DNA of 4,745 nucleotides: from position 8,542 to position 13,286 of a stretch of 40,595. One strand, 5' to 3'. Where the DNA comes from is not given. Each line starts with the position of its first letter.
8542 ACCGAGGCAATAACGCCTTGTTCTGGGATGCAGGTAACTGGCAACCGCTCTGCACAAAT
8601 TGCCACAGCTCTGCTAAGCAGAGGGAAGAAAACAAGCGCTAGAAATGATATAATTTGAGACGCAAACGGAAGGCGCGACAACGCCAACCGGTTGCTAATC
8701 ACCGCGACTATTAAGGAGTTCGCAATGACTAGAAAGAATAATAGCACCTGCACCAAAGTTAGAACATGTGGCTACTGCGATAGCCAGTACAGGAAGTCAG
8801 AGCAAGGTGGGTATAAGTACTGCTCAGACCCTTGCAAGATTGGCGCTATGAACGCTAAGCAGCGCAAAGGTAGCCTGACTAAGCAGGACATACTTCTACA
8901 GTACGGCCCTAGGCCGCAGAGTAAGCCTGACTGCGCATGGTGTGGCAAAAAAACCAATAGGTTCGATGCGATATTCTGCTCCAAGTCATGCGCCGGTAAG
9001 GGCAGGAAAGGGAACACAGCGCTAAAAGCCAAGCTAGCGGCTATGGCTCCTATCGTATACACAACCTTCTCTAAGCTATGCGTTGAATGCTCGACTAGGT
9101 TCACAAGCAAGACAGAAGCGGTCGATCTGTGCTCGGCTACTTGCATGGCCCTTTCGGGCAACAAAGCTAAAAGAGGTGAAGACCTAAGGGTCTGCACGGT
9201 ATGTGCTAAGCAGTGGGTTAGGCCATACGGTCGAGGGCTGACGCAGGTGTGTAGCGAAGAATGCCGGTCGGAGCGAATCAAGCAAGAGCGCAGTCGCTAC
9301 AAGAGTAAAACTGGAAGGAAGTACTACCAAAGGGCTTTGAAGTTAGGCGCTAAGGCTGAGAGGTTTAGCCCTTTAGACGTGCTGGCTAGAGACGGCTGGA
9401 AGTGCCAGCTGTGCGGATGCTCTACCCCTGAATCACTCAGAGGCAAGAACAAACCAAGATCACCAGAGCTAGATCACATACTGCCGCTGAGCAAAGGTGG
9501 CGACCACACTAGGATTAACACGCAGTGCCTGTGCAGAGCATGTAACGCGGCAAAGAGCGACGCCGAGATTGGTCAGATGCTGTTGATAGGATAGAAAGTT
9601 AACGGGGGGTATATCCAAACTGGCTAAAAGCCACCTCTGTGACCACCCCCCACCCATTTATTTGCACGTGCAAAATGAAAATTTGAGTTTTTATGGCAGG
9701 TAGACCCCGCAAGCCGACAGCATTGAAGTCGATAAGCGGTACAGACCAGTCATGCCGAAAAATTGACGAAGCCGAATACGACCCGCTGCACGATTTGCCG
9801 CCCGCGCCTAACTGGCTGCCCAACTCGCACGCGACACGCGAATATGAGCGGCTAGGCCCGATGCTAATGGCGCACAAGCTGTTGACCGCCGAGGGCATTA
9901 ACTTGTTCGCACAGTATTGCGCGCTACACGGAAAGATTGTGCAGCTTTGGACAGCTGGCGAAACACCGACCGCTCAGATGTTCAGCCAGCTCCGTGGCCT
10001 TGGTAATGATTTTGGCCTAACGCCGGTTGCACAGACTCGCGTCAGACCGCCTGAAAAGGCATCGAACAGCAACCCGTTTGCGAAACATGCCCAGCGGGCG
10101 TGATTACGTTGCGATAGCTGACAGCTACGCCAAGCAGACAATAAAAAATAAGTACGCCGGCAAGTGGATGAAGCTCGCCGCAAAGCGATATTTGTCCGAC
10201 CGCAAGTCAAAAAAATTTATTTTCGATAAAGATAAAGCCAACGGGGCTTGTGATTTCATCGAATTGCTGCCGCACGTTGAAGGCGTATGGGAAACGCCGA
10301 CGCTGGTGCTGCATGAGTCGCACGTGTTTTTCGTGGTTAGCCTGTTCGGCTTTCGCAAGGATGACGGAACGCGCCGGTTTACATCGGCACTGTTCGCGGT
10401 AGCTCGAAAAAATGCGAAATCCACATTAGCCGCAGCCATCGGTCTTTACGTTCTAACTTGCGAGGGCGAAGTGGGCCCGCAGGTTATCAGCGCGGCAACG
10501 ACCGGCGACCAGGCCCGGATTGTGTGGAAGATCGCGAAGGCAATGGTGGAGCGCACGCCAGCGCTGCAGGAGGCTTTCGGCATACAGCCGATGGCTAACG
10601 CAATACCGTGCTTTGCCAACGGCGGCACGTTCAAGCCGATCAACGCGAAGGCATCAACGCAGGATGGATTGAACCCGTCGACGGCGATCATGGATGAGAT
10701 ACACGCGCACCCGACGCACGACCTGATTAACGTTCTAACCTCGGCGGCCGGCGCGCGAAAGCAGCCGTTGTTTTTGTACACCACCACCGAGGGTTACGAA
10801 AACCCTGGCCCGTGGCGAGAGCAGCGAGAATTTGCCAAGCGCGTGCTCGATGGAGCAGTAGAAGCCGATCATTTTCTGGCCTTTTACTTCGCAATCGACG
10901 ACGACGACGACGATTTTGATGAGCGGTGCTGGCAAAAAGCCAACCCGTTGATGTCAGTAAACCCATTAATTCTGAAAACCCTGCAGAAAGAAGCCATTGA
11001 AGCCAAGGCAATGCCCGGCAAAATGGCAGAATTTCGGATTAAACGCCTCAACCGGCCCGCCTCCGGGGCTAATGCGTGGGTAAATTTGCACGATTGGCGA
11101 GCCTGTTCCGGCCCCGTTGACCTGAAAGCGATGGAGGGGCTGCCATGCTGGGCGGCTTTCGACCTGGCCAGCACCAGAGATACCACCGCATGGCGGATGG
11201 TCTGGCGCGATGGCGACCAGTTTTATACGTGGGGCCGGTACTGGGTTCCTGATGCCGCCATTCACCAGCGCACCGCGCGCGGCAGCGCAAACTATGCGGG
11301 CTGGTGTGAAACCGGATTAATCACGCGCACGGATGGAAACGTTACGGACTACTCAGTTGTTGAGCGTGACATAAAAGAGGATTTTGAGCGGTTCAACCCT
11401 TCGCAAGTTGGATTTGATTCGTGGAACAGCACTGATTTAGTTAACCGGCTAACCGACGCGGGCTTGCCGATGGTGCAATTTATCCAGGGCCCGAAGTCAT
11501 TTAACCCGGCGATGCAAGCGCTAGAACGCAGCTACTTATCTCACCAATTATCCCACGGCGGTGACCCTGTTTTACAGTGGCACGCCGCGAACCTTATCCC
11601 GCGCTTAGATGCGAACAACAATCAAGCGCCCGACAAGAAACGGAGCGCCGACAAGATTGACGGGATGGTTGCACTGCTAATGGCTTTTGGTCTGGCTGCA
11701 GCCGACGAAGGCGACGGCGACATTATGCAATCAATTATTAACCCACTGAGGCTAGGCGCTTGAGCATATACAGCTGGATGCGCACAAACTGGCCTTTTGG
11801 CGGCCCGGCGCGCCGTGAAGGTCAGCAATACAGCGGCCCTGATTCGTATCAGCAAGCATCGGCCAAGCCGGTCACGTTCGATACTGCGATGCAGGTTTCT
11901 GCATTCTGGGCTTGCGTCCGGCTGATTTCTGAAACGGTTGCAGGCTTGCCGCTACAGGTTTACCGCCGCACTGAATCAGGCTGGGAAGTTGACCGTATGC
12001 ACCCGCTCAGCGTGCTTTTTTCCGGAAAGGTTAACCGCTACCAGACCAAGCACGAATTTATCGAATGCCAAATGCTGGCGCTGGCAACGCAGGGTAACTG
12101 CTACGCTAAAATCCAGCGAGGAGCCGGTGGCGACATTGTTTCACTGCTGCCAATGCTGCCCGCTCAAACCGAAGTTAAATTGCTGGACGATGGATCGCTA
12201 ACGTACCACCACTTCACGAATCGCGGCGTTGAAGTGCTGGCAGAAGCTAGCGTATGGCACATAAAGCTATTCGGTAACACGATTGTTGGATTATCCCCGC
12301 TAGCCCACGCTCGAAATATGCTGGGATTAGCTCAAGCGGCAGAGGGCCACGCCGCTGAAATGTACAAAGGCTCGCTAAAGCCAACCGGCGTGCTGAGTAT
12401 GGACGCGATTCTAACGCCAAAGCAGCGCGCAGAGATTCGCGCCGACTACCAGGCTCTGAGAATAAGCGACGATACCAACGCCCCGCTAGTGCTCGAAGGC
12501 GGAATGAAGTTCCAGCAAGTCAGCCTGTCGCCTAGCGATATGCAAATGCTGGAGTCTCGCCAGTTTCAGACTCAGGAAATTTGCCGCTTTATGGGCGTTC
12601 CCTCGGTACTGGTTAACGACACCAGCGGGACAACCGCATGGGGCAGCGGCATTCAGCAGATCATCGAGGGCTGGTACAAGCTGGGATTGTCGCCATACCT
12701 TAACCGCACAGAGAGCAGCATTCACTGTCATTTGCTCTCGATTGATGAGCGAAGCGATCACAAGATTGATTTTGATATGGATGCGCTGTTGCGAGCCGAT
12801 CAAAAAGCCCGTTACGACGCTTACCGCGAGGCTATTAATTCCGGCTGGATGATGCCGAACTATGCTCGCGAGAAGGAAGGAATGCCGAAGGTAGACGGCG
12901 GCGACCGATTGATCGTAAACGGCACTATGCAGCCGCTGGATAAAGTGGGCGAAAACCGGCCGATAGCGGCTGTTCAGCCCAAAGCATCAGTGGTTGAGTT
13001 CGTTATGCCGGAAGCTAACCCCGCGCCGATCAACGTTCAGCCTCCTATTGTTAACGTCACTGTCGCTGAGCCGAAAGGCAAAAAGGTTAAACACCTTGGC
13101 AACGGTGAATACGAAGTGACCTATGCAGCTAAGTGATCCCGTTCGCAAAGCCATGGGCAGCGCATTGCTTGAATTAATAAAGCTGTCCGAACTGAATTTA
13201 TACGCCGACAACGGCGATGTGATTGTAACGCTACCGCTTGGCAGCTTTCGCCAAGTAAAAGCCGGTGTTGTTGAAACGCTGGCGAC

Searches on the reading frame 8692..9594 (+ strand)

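Call 58: search_protein_families(library=pfam, max_evalue=0.001, proteins=[window:8692-9594:+])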
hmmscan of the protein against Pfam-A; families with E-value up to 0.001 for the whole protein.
window:8692-9594:+ (300 aa): 2 families
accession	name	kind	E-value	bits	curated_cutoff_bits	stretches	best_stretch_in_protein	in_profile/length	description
PF01844.29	HNH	-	8.6e-07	29.5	21.4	1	238-290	1-46/47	HNH endonuclease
PF14279.12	HNH_5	-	1e-06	29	27.5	1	257-289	12-44/56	HNH endonuclease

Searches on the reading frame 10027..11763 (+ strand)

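Call 58: search_protein_families(library=pfam, max_evalue=0.001, proteins=[window:10027-11763:+])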
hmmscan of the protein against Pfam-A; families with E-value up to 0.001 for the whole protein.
window:10027-11763:+ (578 aa): 2 families
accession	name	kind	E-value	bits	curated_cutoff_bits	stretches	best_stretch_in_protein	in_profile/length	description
PF20441.4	TerL_nuclease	-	4.3e-39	134.8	24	1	278-561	2-286/286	Terminase large subunit, endonuclease domain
PF03354.21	TerL_ATPase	-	2.1e-25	89.9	23.7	1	99-272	3-178/178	Terminase large subunit, ATPase domain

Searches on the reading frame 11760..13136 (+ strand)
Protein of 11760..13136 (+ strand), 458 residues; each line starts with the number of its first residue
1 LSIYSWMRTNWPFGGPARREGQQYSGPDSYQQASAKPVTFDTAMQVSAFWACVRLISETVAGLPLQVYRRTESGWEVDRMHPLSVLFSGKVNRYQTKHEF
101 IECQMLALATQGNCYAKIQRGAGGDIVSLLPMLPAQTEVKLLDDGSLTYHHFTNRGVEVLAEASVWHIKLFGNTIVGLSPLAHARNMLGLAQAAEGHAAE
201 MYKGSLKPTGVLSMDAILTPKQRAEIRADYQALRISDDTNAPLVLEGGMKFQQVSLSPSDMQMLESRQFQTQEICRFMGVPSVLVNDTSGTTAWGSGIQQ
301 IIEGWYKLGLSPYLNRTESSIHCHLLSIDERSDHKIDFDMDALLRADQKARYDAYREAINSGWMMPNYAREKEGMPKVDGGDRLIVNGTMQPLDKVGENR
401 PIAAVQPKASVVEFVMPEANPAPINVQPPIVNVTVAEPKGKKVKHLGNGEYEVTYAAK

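Call 58: search_protein_families(library=pfam, max_evalue=0.001, proteins=[window:11760-13136:+])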
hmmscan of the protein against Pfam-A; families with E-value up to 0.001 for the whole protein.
window:11760-13136:+ (458 aa): 1 family
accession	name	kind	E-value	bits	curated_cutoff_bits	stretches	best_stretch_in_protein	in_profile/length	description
PF04860.17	Phage_portal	-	8.5e-86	288.5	39.1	1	47-374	1-321/321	Phage portal protein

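Call 84: search_dna_similar(query=window:11760-13136:+, collection=phages, mode=protein, max_rows=12)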
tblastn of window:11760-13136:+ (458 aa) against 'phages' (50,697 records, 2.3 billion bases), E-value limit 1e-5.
Records with a match: 1830; places in all: 1836; records where one place covers at least 80% of the query: 511.
Best place of each record, by identity: <60% 1830.
By first word of the organism name: Mycobacterium 239; Vibrio 214; Microbacterium 153; Staphylococcus 145; Streptococcus 144; Arthrobacter 105; Ralstonia 62; Escherichia 60; Bacillus 55; Pseudomonas 54; and 99 more.
By host as written in the record: - 294; Mycobacterium smegmatis mc2 155 175; Microbacterium foliorum NRRL B-24224 98; Arthrobacter sp. ATCC 21022 58; Ralstonia solanacearum 49; Escherichia coli 45; Staphylococcus aureus 45; Microbacterium foliorum NRRL B-24224 SEA 39; and 519 more.
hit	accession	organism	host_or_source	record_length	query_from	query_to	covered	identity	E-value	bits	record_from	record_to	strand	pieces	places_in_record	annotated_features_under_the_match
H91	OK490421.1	Klebsiella phage Kp4866-6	Klebsiella pneumoniae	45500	20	399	83%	39.5%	8e-78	270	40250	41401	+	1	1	record has no annotation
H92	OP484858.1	Sinorhizobium phage NV1.1.1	Sinorhizobium meliloti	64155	1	407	89%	36.6%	1e-62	225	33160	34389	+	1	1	hypothetical protein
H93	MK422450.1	Klebsiella phage ST13-OXA48phi12.4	Klebsiella pneumoniae ST13-OXA48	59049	20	399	83%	39.2%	4e-77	267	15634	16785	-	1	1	portal protein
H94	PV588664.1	Paraburkholderia phage IPK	Paraburkholderia caledonica Bk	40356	5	398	86%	37.7%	2e-73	256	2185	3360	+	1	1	record has no annotation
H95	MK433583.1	Klebsiella phage ST899-OXA48phi17.2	Klebsiella pneumoniae ST899-OXA48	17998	20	399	83%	38.7%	5e-77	267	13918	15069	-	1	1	portal protein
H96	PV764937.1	Agrobacterium phage Rivra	Agrobacterium tumefaciens EHA105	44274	34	409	82%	38.4%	3e-72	253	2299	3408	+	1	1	portal protein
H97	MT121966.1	Pseudomonas phage SC_8_H2H8_2017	Pseudomonas sp.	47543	24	398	82%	38.4%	1e-65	234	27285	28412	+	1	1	none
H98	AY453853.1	Burkholderia phage phi1026b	Burkholderia pseudomallei 1026b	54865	20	406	84%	36.7%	1e-69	246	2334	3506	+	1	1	gp3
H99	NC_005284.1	Burkholderia phage phi1026b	Burkholderia pseudomallei 1026b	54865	20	406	84%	36.7%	1e-69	246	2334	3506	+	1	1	portal protein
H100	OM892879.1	Burkholderia phage PhiBP82.1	Burkholderia pseudomallei BP82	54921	20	406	84%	36.7%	1e-69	246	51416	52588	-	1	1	portal protein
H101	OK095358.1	Burkholderia phage phiBt-TXDOH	Burkholderia pseudomallei BP82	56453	20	398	83%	36.9%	3e-65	233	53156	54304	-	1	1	protal protein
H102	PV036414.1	Ruminococcus phage NatCom_2329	Ruminococcus sp.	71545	31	397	80%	37.3%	5e-62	224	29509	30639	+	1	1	hypothetical protein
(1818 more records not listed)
